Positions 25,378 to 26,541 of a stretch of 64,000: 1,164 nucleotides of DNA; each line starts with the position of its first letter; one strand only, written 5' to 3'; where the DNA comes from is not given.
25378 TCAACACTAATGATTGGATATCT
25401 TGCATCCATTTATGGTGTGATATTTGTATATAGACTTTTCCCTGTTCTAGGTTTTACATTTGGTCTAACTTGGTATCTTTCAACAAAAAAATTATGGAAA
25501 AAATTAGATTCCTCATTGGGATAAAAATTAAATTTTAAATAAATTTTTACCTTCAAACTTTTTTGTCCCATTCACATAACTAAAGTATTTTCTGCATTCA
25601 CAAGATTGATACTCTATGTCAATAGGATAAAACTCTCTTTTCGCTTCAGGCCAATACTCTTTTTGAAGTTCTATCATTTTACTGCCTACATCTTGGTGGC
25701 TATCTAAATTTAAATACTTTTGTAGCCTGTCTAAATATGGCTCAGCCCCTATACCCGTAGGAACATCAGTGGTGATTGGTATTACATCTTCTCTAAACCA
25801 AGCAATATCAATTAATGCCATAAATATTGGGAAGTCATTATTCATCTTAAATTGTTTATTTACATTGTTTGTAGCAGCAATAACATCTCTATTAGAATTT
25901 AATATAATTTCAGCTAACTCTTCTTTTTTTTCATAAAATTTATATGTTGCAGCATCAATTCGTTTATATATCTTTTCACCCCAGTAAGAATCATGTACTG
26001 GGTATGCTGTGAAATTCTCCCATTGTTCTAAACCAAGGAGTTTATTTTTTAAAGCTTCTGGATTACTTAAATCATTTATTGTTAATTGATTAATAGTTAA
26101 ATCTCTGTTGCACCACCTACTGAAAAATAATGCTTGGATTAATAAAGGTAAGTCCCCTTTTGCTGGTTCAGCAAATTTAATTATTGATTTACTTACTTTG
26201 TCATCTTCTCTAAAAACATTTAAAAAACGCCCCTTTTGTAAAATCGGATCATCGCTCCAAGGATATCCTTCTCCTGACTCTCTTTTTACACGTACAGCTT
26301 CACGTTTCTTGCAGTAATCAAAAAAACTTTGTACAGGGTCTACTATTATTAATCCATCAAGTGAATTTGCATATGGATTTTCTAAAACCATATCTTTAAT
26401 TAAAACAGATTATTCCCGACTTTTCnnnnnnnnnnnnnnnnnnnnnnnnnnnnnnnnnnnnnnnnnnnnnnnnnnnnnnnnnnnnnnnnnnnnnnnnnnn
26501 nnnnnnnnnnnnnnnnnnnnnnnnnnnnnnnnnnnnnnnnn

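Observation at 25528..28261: umuC plus an unknown helical protein, divergent from a umuD-like S24 protein: an atypical damage-tolerance cassette in an actinobacterial backbone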

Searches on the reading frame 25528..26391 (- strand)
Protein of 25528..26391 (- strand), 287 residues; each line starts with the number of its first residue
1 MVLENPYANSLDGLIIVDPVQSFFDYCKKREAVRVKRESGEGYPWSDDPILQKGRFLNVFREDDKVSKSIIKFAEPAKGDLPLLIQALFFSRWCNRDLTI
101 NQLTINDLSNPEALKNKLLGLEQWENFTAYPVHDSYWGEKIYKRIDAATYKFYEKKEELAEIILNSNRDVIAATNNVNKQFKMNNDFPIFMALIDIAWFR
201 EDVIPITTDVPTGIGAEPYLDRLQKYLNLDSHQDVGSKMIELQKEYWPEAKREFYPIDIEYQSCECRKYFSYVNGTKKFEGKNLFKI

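Call 3: search_protein_families(library=pfam, proteins=[window:25528-26391:-], max_evalue=0.01)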
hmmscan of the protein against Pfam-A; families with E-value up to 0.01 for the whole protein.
window:25528-26391:- (287 aa): 1 family
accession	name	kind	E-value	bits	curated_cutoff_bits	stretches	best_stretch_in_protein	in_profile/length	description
PF18723.6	HMUDK_hel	-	3.7e-17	63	25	1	20-72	4-56/281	5-hmdU DNA kinase, helical domain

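Call 4: search_protein_families(library=ncbifam, proteins=[window:25528-26391:-], max_evalue=0.01)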
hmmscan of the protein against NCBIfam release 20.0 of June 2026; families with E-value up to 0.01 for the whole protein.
window:25528-26391:- (287 aa): 0 families

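Call 8: find_homologous_proteins(query=window:25528-26391:-, max_evalue=0.001)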
Query window:25528-26391:- (287 aa): 1495 proteins with E <= 0.001 among 2079 candidates; the best 120 are listed.
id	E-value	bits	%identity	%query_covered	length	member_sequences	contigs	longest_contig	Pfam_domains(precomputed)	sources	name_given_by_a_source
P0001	1.2e-180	617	99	94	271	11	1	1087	PF18723.7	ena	-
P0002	9.0e-177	605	92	100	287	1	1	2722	PF18723.7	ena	-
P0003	1.1e-176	604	91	100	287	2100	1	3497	PF18723.7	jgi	-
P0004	2.8e-174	597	91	100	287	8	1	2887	PF18723.7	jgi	-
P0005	1.2e-173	594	89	100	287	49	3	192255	PF18723.7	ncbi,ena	-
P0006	2.1e-170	584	88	100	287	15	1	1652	PF18723.7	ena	-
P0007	2.2e-170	584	87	100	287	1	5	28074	PF18723.7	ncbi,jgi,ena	jgi:hypothetical protein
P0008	2.7e-170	583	87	100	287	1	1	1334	PF18723.7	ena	-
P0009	3.7e-170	583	88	100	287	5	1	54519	PF18723.7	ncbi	-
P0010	4.2e-170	583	87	100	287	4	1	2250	PF18723.7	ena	-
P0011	4.5e-170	583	87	100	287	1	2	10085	PF18723.7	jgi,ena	jgi:hypothetical protein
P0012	5.7e-170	582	86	100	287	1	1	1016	PF18723.7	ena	-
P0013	7.8e-170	582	87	100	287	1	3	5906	PF18723.7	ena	-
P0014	7.9e-170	582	87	100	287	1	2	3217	PF18723.7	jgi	jgi:hypothetical protein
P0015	8.0e-170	582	87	100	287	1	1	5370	PF18723.7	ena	-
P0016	1.0e-169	582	86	100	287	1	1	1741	PF18723.7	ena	-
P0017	1.0e-169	582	87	100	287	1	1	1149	PF18723.7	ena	-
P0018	1.5e-169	581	87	100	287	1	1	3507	PF18723.7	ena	-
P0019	1.5e-169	581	87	100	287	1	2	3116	PF18723.7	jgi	jgi:hypothetical protein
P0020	1.6e-169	581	87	100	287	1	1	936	PF18723.7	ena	-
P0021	1.8e-169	581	86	100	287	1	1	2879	PF18723.7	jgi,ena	jgi:hypothetical protein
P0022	1.9e-169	581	88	100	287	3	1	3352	PF18723.7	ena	-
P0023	2.2e-169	580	86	100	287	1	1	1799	PF18723.7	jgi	jgi:hypothetical protein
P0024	2.5e-169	580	86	100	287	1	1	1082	PF18723.7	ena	-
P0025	2.8e-169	580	86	100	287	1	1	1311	PF18723.7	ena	-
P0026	3.0e-169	580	86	100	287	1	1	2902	PF18723.7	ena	-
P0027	3.1e-169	580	86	100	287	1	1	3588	PF18723.7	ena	-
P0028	3.4e-169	580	87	100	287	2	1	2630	PF18723.7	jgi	jgi:hypothetical protein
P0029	3.5e-169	580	86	100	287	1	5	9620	PF18723.7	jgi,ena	jgi:hypothetical protein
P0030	3.6e-169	580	86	100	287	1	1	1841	PF18723.7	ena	-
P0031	3.6e-169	580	86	100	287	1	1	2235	PF18723.7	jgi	-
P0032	3.9e-169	580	87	100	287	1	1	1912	PF18723.7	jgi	-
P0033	5.5e-169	579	86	100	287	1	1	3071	PF18723.7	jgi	-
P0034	5.7e-169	579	87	100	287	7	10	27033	PF18723.7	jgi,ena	-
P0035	5.7e-169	579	86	100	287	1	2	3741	PF18723.7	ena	-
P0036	5.8e-169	579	86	100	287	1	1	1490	PF18723.7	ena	-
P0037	6.1e-169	579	86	100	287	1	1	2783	PF18723.7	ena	-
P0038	6.4e-169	579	86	100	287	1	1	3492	PF18723.7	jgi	jgi:hypothetical protein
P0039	6.5e-169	579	87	100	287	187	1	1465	PF18723.7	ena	-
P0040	6.7e-169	579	86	100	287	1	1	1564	PF18723.7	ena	-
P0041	6.7e-169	579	86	100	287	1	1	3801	PF18723.7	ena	-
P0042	7.6e-169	579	86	100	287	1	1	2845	PF18723.7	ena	-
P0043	8.2e-169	579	87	100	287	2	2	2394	PF18723.7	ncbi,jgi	-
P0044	9.3e-169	578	86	100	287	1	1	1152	PF18723.7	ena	-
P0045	9.5e-169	578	86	100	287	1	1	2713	PF18723.7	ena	-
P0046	1.0e-168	578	86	100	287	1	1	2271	PF18723.7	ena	-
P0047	1.0e-168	578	86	100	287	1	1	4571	PF18723.7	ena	-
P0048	1.1e-168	578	86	100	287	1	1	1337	PF18723.7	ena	-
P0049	1.4e-168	578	86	100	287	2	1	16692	PF18723.7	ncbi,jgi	-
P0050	1.4e-168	578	86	100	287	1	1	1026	PF18723.7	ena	-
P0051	1.5e-168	578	86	100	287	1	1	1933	PF18723.7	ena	-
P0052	1.6e-168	578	85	100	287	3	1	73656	PF18723.7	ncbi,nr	ncbi:putative DNA base hypermodification protein [Candidatus Actinomarina]|nr:putative DNA base hype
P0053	1.6e-168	578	86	100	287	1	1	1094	PF18723.7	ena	-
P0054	1.6e-168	578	86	100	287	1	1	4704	PF18723.7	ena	-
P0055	1.8e-168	577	86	100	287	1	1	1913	PF18723.7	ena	-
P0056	2.1e-168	577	86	100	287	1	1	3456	PF18723.7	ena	-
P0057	2.1e-168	577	86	100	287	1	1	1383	PF18723.7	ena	-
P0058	2.2e-168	577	86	100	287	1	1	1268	PF18723.7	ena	-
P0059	2.4e-168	577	86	100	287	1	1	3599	PF18723.7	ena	-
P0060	2.4e-168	577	86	100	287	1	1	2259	PF18723.7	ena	-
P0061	2.5e-168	577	86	100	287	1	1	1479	PF18723.7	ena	-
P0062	2.8e-168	577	86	100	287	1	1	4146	PF18723.7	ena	-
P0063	3.1e-168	577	86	100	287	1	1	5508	PF18723.7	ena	-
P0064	3.7e-168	576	86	100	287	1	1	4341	PF18723.7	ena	-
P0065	4.3e-168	576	86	100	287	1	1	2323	PF18723.7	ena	-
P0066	5.3e-168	576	86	100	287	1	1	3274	PF18723.7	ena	-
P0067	5.7e-168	576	85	100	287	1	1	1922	PF18723.7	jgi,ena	-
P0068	5.7e-168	576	85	100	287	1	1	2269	PF18723.7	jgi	-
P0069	5.8e-168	576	86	100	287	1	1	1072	PF18723.7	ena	-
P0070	6.3e-168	576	85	100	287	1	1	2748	PF18723.7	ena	-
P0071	7.1e-168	575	86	100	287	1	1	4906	PF18723.7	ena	-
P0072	8.1e-168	575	86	100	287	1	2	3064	PF18723.7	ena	-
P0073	8.5e-168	575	85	100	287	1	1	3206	PF18723.7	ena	-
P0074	9.3e-168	575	86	100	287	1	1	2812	PF18723.7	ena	-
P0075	9.9e-168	575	85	100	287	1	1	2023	PF18723.7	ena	-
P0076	1.0e-167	575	85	100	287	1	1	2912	PF18723.7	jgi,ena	-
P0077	1.1e-167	575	86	100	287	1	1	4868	PF18723.7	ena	-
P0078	1.1e-167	575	86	100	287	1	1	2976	PF18723.7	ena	-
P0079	1.3e-167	575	86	100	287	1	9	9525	PF18723.7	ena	-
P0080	1.3e-167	575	85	100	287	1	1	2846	PF18723.7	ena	-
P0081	1.4e-167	575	86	100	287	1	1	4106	PF18723.7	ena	-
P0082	1.5e-167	574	86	100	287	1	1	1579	PF18723.7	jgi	-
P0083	1.6e-167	574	85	100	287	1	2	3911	PF18723.7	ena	-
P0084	1.6e-167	574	85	100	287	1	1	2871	PF18723.7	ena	-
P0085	1.6e-167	574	86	100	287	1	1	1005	PF18723.7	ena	-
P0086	1.7e-167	574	85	100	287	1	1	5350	PF18723.7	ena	-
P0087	2.0e-167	574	86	100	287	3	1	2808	PF18723.7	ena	-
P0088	2.1e-167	574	86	100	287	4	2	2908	PF18723.7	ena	-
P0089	2.1e-167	574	85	100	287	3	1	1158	PF18723.7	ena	-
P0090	2.2e-167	574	85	100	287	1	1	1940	PF18723.7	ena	-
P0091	2.4e-167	574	85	100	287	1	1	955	PF18723.7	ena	-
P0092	2.8e-167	574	85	100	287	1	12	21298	PF18723.7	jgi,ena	-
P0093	3.3e-167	573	85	100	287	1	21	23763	PF18723.7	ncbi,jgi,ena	-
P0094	3.3e-167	573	85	100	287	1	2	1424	PF18723.7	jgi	-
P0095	3.5e-167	573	85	100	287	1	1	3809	PF18723.7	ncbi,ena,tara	tara:strand:- start:1933 stop:2796 length:864 start_codon:yes stop_codon:yes gene_type:complete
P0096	3.5e-167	573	85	100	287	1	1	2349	PF18723.7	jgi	-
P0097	4.4e-167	573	85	100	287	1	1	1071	PF18723.7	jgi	jgi:hypothetical protein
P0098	4.5e-167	573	85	100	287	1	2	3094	PF18723.7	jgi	-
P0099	5.3e-167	573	85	100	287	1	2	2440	PF18723.7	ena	-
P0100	5.9e-167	572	85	100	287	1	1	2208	PF18723.7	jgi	-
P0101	6.6e-167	572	85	100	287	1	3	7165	PF18723.7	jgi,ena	-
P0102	7.2e-167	572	85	100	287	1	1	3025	PF18723.7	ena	-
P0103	7.6e-167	572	85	100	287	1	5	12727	PF18723.7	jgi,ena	-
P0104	7.7e-167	572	86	100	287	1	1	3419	PF18723.7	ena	-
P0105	8.6e-167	572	85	100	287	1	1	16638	PF18723.7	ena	-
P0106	9.2e-167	572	85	100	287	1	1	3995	PF18723.7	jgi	-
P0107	1.1e-166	572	85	100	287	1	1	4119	PF18723.7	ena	-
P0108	1.3e-166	571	85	100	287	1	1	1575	PF18723.7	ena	-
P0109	1.4e-166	571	86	100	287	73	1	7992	PF18723.7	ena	-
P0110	1.6e-166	571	85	100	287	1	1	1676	PF18723.7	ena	-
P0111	1.6e-166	571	86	100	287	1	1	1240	PF18723.7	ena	-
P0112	3.5e-166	570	85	100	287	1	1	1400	PF18723.7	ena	-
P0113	4.1e-166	570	85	100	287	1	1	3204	PF18723.7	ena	-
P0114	4.3e-166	570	85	100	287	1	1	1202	PF18723.7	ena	-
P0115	5.1e-166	569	86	100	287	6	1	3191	PF18723.7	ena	-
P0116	6.3e-166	569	85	100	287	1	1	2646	PF18723.7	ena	-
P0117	6.7e-166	569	85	100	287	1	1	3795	PF18723.7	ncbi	-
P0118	1.1e-165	568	85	100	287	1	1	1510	PF18723.7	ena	-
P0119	1.8e-165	568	84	100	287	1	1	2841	PF18723.7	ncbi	-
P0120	3.3e-165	567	85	100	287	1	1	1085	PF18723.7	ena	-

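Call 15: find_encoding_contigs(protein=P0005, flank=8000, max_places=3)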
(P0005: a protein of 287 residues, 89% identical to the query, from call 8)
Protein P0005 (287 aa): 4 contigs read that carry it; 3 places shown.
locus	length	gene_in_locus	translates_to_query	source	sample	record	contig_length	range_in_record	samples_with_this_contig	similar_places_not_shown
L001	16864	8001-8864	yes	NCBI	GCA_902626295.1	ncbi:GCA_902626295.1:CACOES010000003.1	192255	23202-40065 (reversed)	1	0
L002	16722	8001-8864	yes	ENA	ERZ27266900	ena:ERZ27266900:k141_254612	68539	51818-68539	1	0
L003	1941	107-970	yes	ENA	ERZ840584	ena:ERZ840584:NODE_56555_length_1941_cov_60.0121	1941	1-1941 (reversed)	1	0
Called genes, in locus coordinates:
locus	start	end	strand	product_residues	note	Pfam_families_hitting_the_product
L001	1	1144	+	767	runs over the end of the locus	PF01138:RNase_PH, PF03725:RNase_PH_C (faint), PF03726:PNPase, PF01138:RNase_PH, PF00013:KH_1, PF22675:KH-I_KHDC4-BBP (weak), PF00575:S1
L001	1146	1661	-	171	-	PF18955:DUF5698, PF10035:DUF2179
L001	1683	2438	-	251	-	PF01553:Acyltransferase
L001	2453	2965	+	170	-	PF01812:5-FTHF_cyc-lig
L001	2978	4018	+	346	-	PF00296:Bac_luciferase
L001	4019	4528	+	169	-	PF01613:Flavin_Reduct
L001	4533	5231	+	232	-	PF01209:Ubie_methyltran, PF13489:Methyltransf_23, PF13847:Methyltransf_31, PF08241:Methyltransf_11, PF08242:Methyltransf_12, PF13649:Methyltransf_25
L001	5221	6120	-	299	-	PF12146:Hydrolase_4, PF00561:Abhydrolase_1, PF12697:Abhydrolase_6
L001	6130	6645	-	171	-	PF00717:Peptidase_S24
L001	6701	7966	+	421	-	PF00817:IMS, PF11799:IMS_C, PF13438:DUF4113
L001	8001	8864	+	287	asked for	PF18723:HMUDK_hel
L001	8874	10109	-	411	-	PF05977:MFS_3, PF07690:MFS_1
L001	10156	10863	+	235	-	PF00106:adh_short, PF13561:adh_short_C2, PF23441:SDR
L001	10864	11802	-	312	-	PF05982:Sbt_1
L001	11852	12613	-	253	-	PF03437:BtpA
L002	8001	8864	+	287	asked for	PF18723:HMUDK_hel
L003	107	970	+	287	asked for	PF18723:HMUDK_hel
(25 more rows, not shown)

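Call 18: search_solved_structures(query=window:25528-26391:-, max_evalue=10)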
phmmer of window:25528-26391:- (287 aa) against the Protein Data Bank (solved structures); distinct sequences matched with E-value up to 10: 0.

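Call 21: search_protein_families(library=phrogs, proteins=[window:25528-26391:-], max_evalue=0.01)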
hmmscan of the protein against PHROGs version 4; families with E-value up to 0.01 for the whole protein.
window:25528-26391:- (287 aa): 1 family
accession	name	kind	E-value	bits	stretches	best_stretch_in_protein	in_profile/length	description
phrog_2396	-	unknown function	1.9e-19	71.5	1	20-283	7-315/331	-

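Call 22: search_protein_families(library=padloc, proteins=[window:25528-26391:-], max_evalue=0.01)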
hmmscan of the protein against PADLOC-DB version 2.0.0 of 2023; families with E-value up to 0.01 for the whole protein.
window:25528-26391:- (287 aa): 0 families

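Call 23: search_protein_representatives(protein=window:25528-26391:-)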
Query: 287 residues. Proteins with E-value up to 0.001 (for the whole library): 1041; up to 1e-10: 158; up to 1e-30: 27. The best 150 are listed.
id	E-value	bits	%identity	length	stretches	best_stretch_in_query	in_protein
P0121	1.8e-98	346.0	55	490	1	1-286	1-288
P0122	3.4e-94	332.0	55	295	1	4-286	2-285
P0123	5.0e-79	282.2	51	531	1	4-285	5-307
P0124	3.0e-73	263.2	59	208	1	83-285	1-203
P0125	5.7e-64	232.8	50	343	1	4-243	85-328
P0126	2.8e-58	214.1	50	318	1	3-197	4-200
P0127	1.8e-53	198.3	57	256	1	3-170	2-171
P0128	5.4e-53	196.8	92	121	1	191-285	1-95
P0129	1.4e-49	185.5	49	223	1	3-177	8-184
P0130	3.9e-47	177.5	46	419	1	4-201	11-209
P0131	9.4e-47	176.3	53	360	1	128-285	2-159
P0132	2.5e-46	174.9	54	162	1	5-152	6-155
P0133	3.2e-44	168.0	49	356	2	4-77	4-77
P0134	7.2e-44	166.8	50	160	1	134-286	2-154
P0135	1.2e-43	166.1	73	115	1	181-285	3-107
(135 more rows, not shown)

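Call 28: find_related_loci(query=A2, collection=genome_contigs, flank=6000)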
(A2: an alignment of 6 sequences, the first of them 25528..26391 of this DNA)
Query A2 (287 aa) in genome_contigs; peptide patterns used: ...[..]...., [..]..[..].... (x = any residue, [..] = any of these).
291 stretches matched a pattern; 183 encode a relative of the query (tblastn E <= 1e-3); the best 80 are kept; 80 distinct loci.
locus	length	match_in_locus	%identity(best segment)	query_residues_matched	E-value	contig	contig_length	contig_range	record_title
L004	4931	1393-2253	98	1-287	0e+0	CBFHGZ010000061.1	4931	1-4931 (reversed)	MAG: Candidatus Actinomarina sp. isolate AGTU_105_bin_18_strict genome assembly, contig: AGTU_105_bin_18_strict_c61, who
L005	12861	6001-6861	91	1-287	6e-180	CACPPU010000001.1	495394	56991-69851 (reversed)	MAG: uncultured Candidatus Actinomarina sp. isolate AG-447-N19 genome assembly, contig: AG-447-N19_NODE_1, whole genome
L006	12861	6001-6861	91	1-287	1e-179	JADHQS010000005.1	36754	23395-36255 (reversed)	MAG: Candidatus Actinomarina sp. isolate BS30m-G3 BS307-30m-C719, whole genome shotgun sequence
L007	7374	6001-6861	90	1-287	5e-179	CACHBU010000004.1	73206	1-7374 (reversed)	uncultured Candidatus Actinomarina sp. isolate AG-426-L21 genome assembly, contig: AG-426-L21_NODE_4, whole genome shotg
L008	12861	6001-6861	90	1-287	6e-179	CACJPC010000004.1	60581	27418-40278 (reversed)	uncultured Candidatus Actinomarina sp. isolate AG-447-L16 genome assembly, contig: AG-447-L16_NODE_4, whole genome shotg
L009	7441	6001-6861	90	1-287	3e-178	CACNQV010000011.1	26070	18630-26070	MAG: uncultured Candidatus Actinomarina sp. isolate AH-287-A16 genome assembly, contig: AH-287-A16_NODE_11, whole genome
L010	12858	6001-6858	90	1-286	1e-177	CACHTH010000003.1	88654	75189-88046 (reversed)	uncultured Candidatus Actinomarina sp. isolate AG-912-D06 genome assembly, contig: AG-912-D06_NODE_3, whole genome shotg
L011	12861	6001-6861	90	1-287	2e-177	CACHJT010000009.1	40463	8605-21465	uncultured Candidatus Actinomarina sp. isolate AG-911-M23 genome assembly, contig: AG-911-M23_NODE_9, whole genome shotg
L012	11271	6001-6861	90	1-287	2e-177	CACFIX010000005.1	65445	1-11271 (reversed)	uncultured Candidatus Actinomarina sp. isolate AG-410-M23 genome assembly, contig: AG-410-M23_NODE_5, whole genome shotg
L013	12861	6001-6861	89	1-287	3e-177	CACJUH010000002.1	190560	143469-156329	uncultured Candidatus Actinomarina sp. isolate AG-447-P23 genome assembly, contig: AG-447-P23_NODE_2, whole genome shotg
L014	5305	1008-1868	90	1-287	2e-180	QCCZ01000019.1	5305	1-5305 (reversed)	OCS155 cluster bacterium AG-349-E07 Ga0171669_119, whole genome shotgun sequence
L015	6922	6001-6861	90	1-287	2e-177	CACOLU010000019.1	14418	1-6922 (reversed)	MAG: uncultured Candidatus Actinomarina sp. isolate AH-321-N21 genome assembly, contig: AH-321-N21_NODE_19, whole genome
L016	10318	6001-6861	90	1-287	7e-177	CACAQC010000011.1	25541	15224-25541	uncultured Candidatus Actinomarina sp. isolate AG-349-A01 genome assembly, contig: AG-349-A01_NODE_11, whole genome shot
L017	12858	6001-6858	90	1-286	8e-177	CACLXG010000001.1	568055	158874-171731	uncultured Candidatus Actinomarina sp. isolate AG-917-O09 genome assembly, contig: AG-917-O09_NODE_1, whole genome shotg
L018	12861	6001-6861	89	1-287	2e-176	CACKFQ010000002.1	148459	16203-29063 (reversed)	uncultured Candidatus Actinomarina sp. isolate AG-453-L02 genome assembly, contig: AG-453-L02_NODE_2, whole genome shotg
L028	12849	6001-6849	77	5-287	5e-151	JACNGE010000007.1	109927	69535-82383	MAG: Actinomycetota bacterium isolate NIOZ-UU119 NIOZ-UU_NODE_114_length_109927_cov_14.076, whole genome shotgun sequenc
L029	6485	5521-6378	72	2-287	3e-142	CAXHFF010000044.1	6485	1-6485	MAG TPA_asm: uncultured Acidimicrobiaceae bacterium isolate SRR13122196_binner13_Refined_2 genome assembly, contig: ERZ4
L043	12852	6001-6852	64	3-286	8e-124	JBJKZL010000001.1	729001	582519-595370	MAG: Candidatus Neomarinimicrobiota bacterium isolate LRMED-165 Marinisoma-LRMED-165-C1, whole genome shotgun sequence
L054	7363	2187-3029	63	5-285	3e-120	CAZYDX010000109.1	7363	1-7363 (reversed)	MAG TPA_asm: uncultured bacterium isolate SRP077602_co4_128 genome assembly, contig: NODE_19653_length_7363_cov_9.172140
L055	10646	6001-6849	62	3-285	6e-120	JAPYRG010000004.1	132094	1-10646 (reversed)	MAG: Candidatus Neomarinimicrobiota bacterium isolate PW3.metabat2.108 PW3_147_length_132094_cov_30.294693, whole genome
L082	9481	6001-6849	58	5-285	8e-115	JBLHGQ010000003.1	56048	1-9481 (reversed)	MAG: Rhodothermales bacterium isolate 3300054976_6 Ga0535667_0000317, whole genome shotgun sequence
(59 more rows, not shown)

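Call 29: predict_structure(protein=window:25528-26391:-)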
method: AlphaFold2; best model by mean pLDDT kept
length: 287 residues; sequences in the alignment: 1
mean_pLDDT: 32.7   pTM: 0.23
mean pLDDT of the five models: 32.7, 31.4, 30.3, 29.4, 29.2
residues with pLDDT >= 90: 0; 70-90: 0; 50-70: 16; < 50: 271
segments of 3 or more residues with pLDDT < 50: 1-220, 242-287
pLDDT, mean of each block of 10 residues (from residue 1): 25 26 35 34 37 33 31 30 34 31 34 39 29 27 26 28 31 31 32 33 29 37 53 53 42 29 26 25 25
secondary structure, 60 per line:
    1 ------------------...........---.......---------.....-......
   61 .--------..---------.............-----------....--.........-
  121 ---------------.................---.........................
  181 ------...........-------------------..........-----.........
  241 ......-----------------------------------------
elements in order: H19-29 E33-39 H49-53 E55-61 H81-93 H105-108 H111-119 H136-152 H156-180 H187-197 H217-226 H232-246

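Call 35: search_protein_families(library=pfam, proteins=[L028:5634-5990:+, L028:4960-5637:+, L028:4310-4963:+, L028:1153-4335:+, L028:6848-7285:-, L043:4893-5987:+, L054:1055-2167:+, L054:171-1055:+, L055:4943-5995:+, L029:4583-5512:+], max_evalue=0.001)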
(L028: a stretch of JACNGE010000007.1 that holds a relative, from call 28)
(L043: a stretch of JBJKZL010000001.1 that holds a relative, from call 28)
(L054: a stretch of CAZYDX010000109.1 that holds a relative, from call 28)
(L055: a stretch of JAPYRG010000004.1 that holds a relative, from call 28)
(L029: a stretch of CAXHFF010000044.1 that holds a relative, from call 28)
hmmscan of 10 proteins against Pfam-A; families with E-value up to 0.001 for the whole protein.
L028:5634-5990:+ (118 aa): 0 families

L028:4960-5637:+ (225 aa): 1 family
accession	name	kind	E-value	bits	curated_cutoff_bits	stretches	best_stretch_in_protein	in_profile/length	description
PF01180.27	DHO_dh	-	1.9e-13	50.7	27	2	157-216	213-274/291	Dihydroorotate dehydrogenase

L028:4310-4963:+ (217 aa): 1 family
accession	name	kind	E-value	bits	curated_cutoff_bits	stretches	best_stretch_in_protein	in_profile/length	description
PF00215.30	OMPdecase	-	1.1e-35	123.9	27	1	10-205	2-209/221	Orotidine 5'-phosphate decarboxylase / HUMPS family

L028:1153-4335:+ (1060 aa): 9 families
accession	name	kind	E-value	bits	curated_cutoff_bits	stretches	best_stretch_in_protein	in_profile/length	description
PF25596.1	CPSase_L_D1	-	1.7e-96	318.7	27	2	7-124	2-117/118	Carbamoyl phosphate synthase preATP-grasp domain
PF02786.22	CPSase_L_D2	-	2.5e-91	305.3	19.8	2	129-334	2-210/211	Carbamoyl-phosphate synthase L chain, ATP binding domain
PF02142.27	MGS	-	5.1e-13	49.4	24.1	1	947-1030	3-93/94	MGS-like domain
PF02787.25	CPSase_L_D3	-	6.3e-13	49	26.6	1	426-475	2-51/80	Carbamoyl-phosphate synthetase large chain, oligomerisation domain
PF02222.28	ATP-grasp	-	1.3e-12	48.2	27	2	662-831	4-163/179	ATP-grasp domain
PF07478.18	Dala_Dala_lig_C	-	3.5e-09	36.9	24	0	161-302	34-174/204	D-ala D-ala ligase C-terminus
PF15632.11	ATPgrasp_Ter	-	3.5e-09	36.9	29.1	1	735-841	5-96/131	ATP-grasp in the biosynthetic pathway with Ter operon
PF13535.11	ATP-grasp_4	-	6.4e-07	29.6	27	0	179-303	18-151/160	ATP-grasp domain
PF02655.19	ATP-grasp_3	-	0.00022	21.8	23.2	0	688-831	31-157/160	ATP-grasp domain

L028:6848-7285:- (145 aa): 1 family
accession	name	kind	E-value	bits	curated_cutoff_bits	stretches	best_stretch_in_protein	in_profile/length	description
PF02502.23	LacAB_rpiB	-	9.5e-50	168.6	24.7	1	6-143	1-138/138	Ribose/Galactose Isomerase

L043:4893-5987:+ (364 aa): 1 family
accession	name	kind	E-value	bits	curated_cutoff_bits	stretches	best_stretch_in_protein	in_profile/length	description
PF03739.19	LptF_LptG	-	2.4e-78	264.1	27.9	1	7-360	2-352/353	Lipopolysaccharide export system permease LptF/LptG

L054:1055-2167:+ (370 aa): 1 family
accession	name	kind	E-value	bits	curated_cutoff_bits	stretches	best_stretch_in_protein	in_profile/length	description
PF00724.26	Oxidored_FMN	-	1.5e-60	205.8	27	1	12-335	5-340/342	NADH:flavin oxidoreductase / NADH oxidase family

L054:171-1055:+ (294 aa): 3 families
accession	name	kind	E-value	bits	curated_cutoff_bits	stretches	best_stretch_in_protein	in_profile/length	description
PF03009.23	GDPD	-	4.6e-34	119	23.6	1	43-282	1-243/244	Glycerophosphoryl diester phosphodiesterase family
PF13653.12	GDPD_2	-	3.4e-06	27.8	27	1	254-281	2-29/30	Glycerophosphoryl diester phosphodiesterase family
PF00388.25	PI-PLC-X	-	0.00033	20.8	23.1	1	54-90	28-64/144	Phosphatidylinositol-specific phospholipase C, X domain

L055:4943-5995:+ (350 aa): 2 families
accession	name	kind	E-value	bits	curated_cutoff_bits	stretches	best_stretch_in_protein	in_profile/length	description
PF04464.20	Glyphos_transf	-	2.9e-20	73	22.1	1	111-345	132-365/367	CDP-Glycerol:Poly(glycerophosphate) glycerophosphotransferase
PF02350.25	Epimerase_2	-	4.4e-05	22.9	30.6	1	115-346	124-347/347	UDP-N-acetylglucosamine 2-epimerase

L029:4583-5512:+ (309 aa): 1 family
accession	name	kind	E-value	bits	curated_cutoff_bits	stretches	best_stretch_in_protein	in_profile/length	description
PF02653.21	BPD_transp_2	-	7.3e-41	140.5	26.8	1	15-282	5-268/269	Branched-chain amino acid transport system / permease component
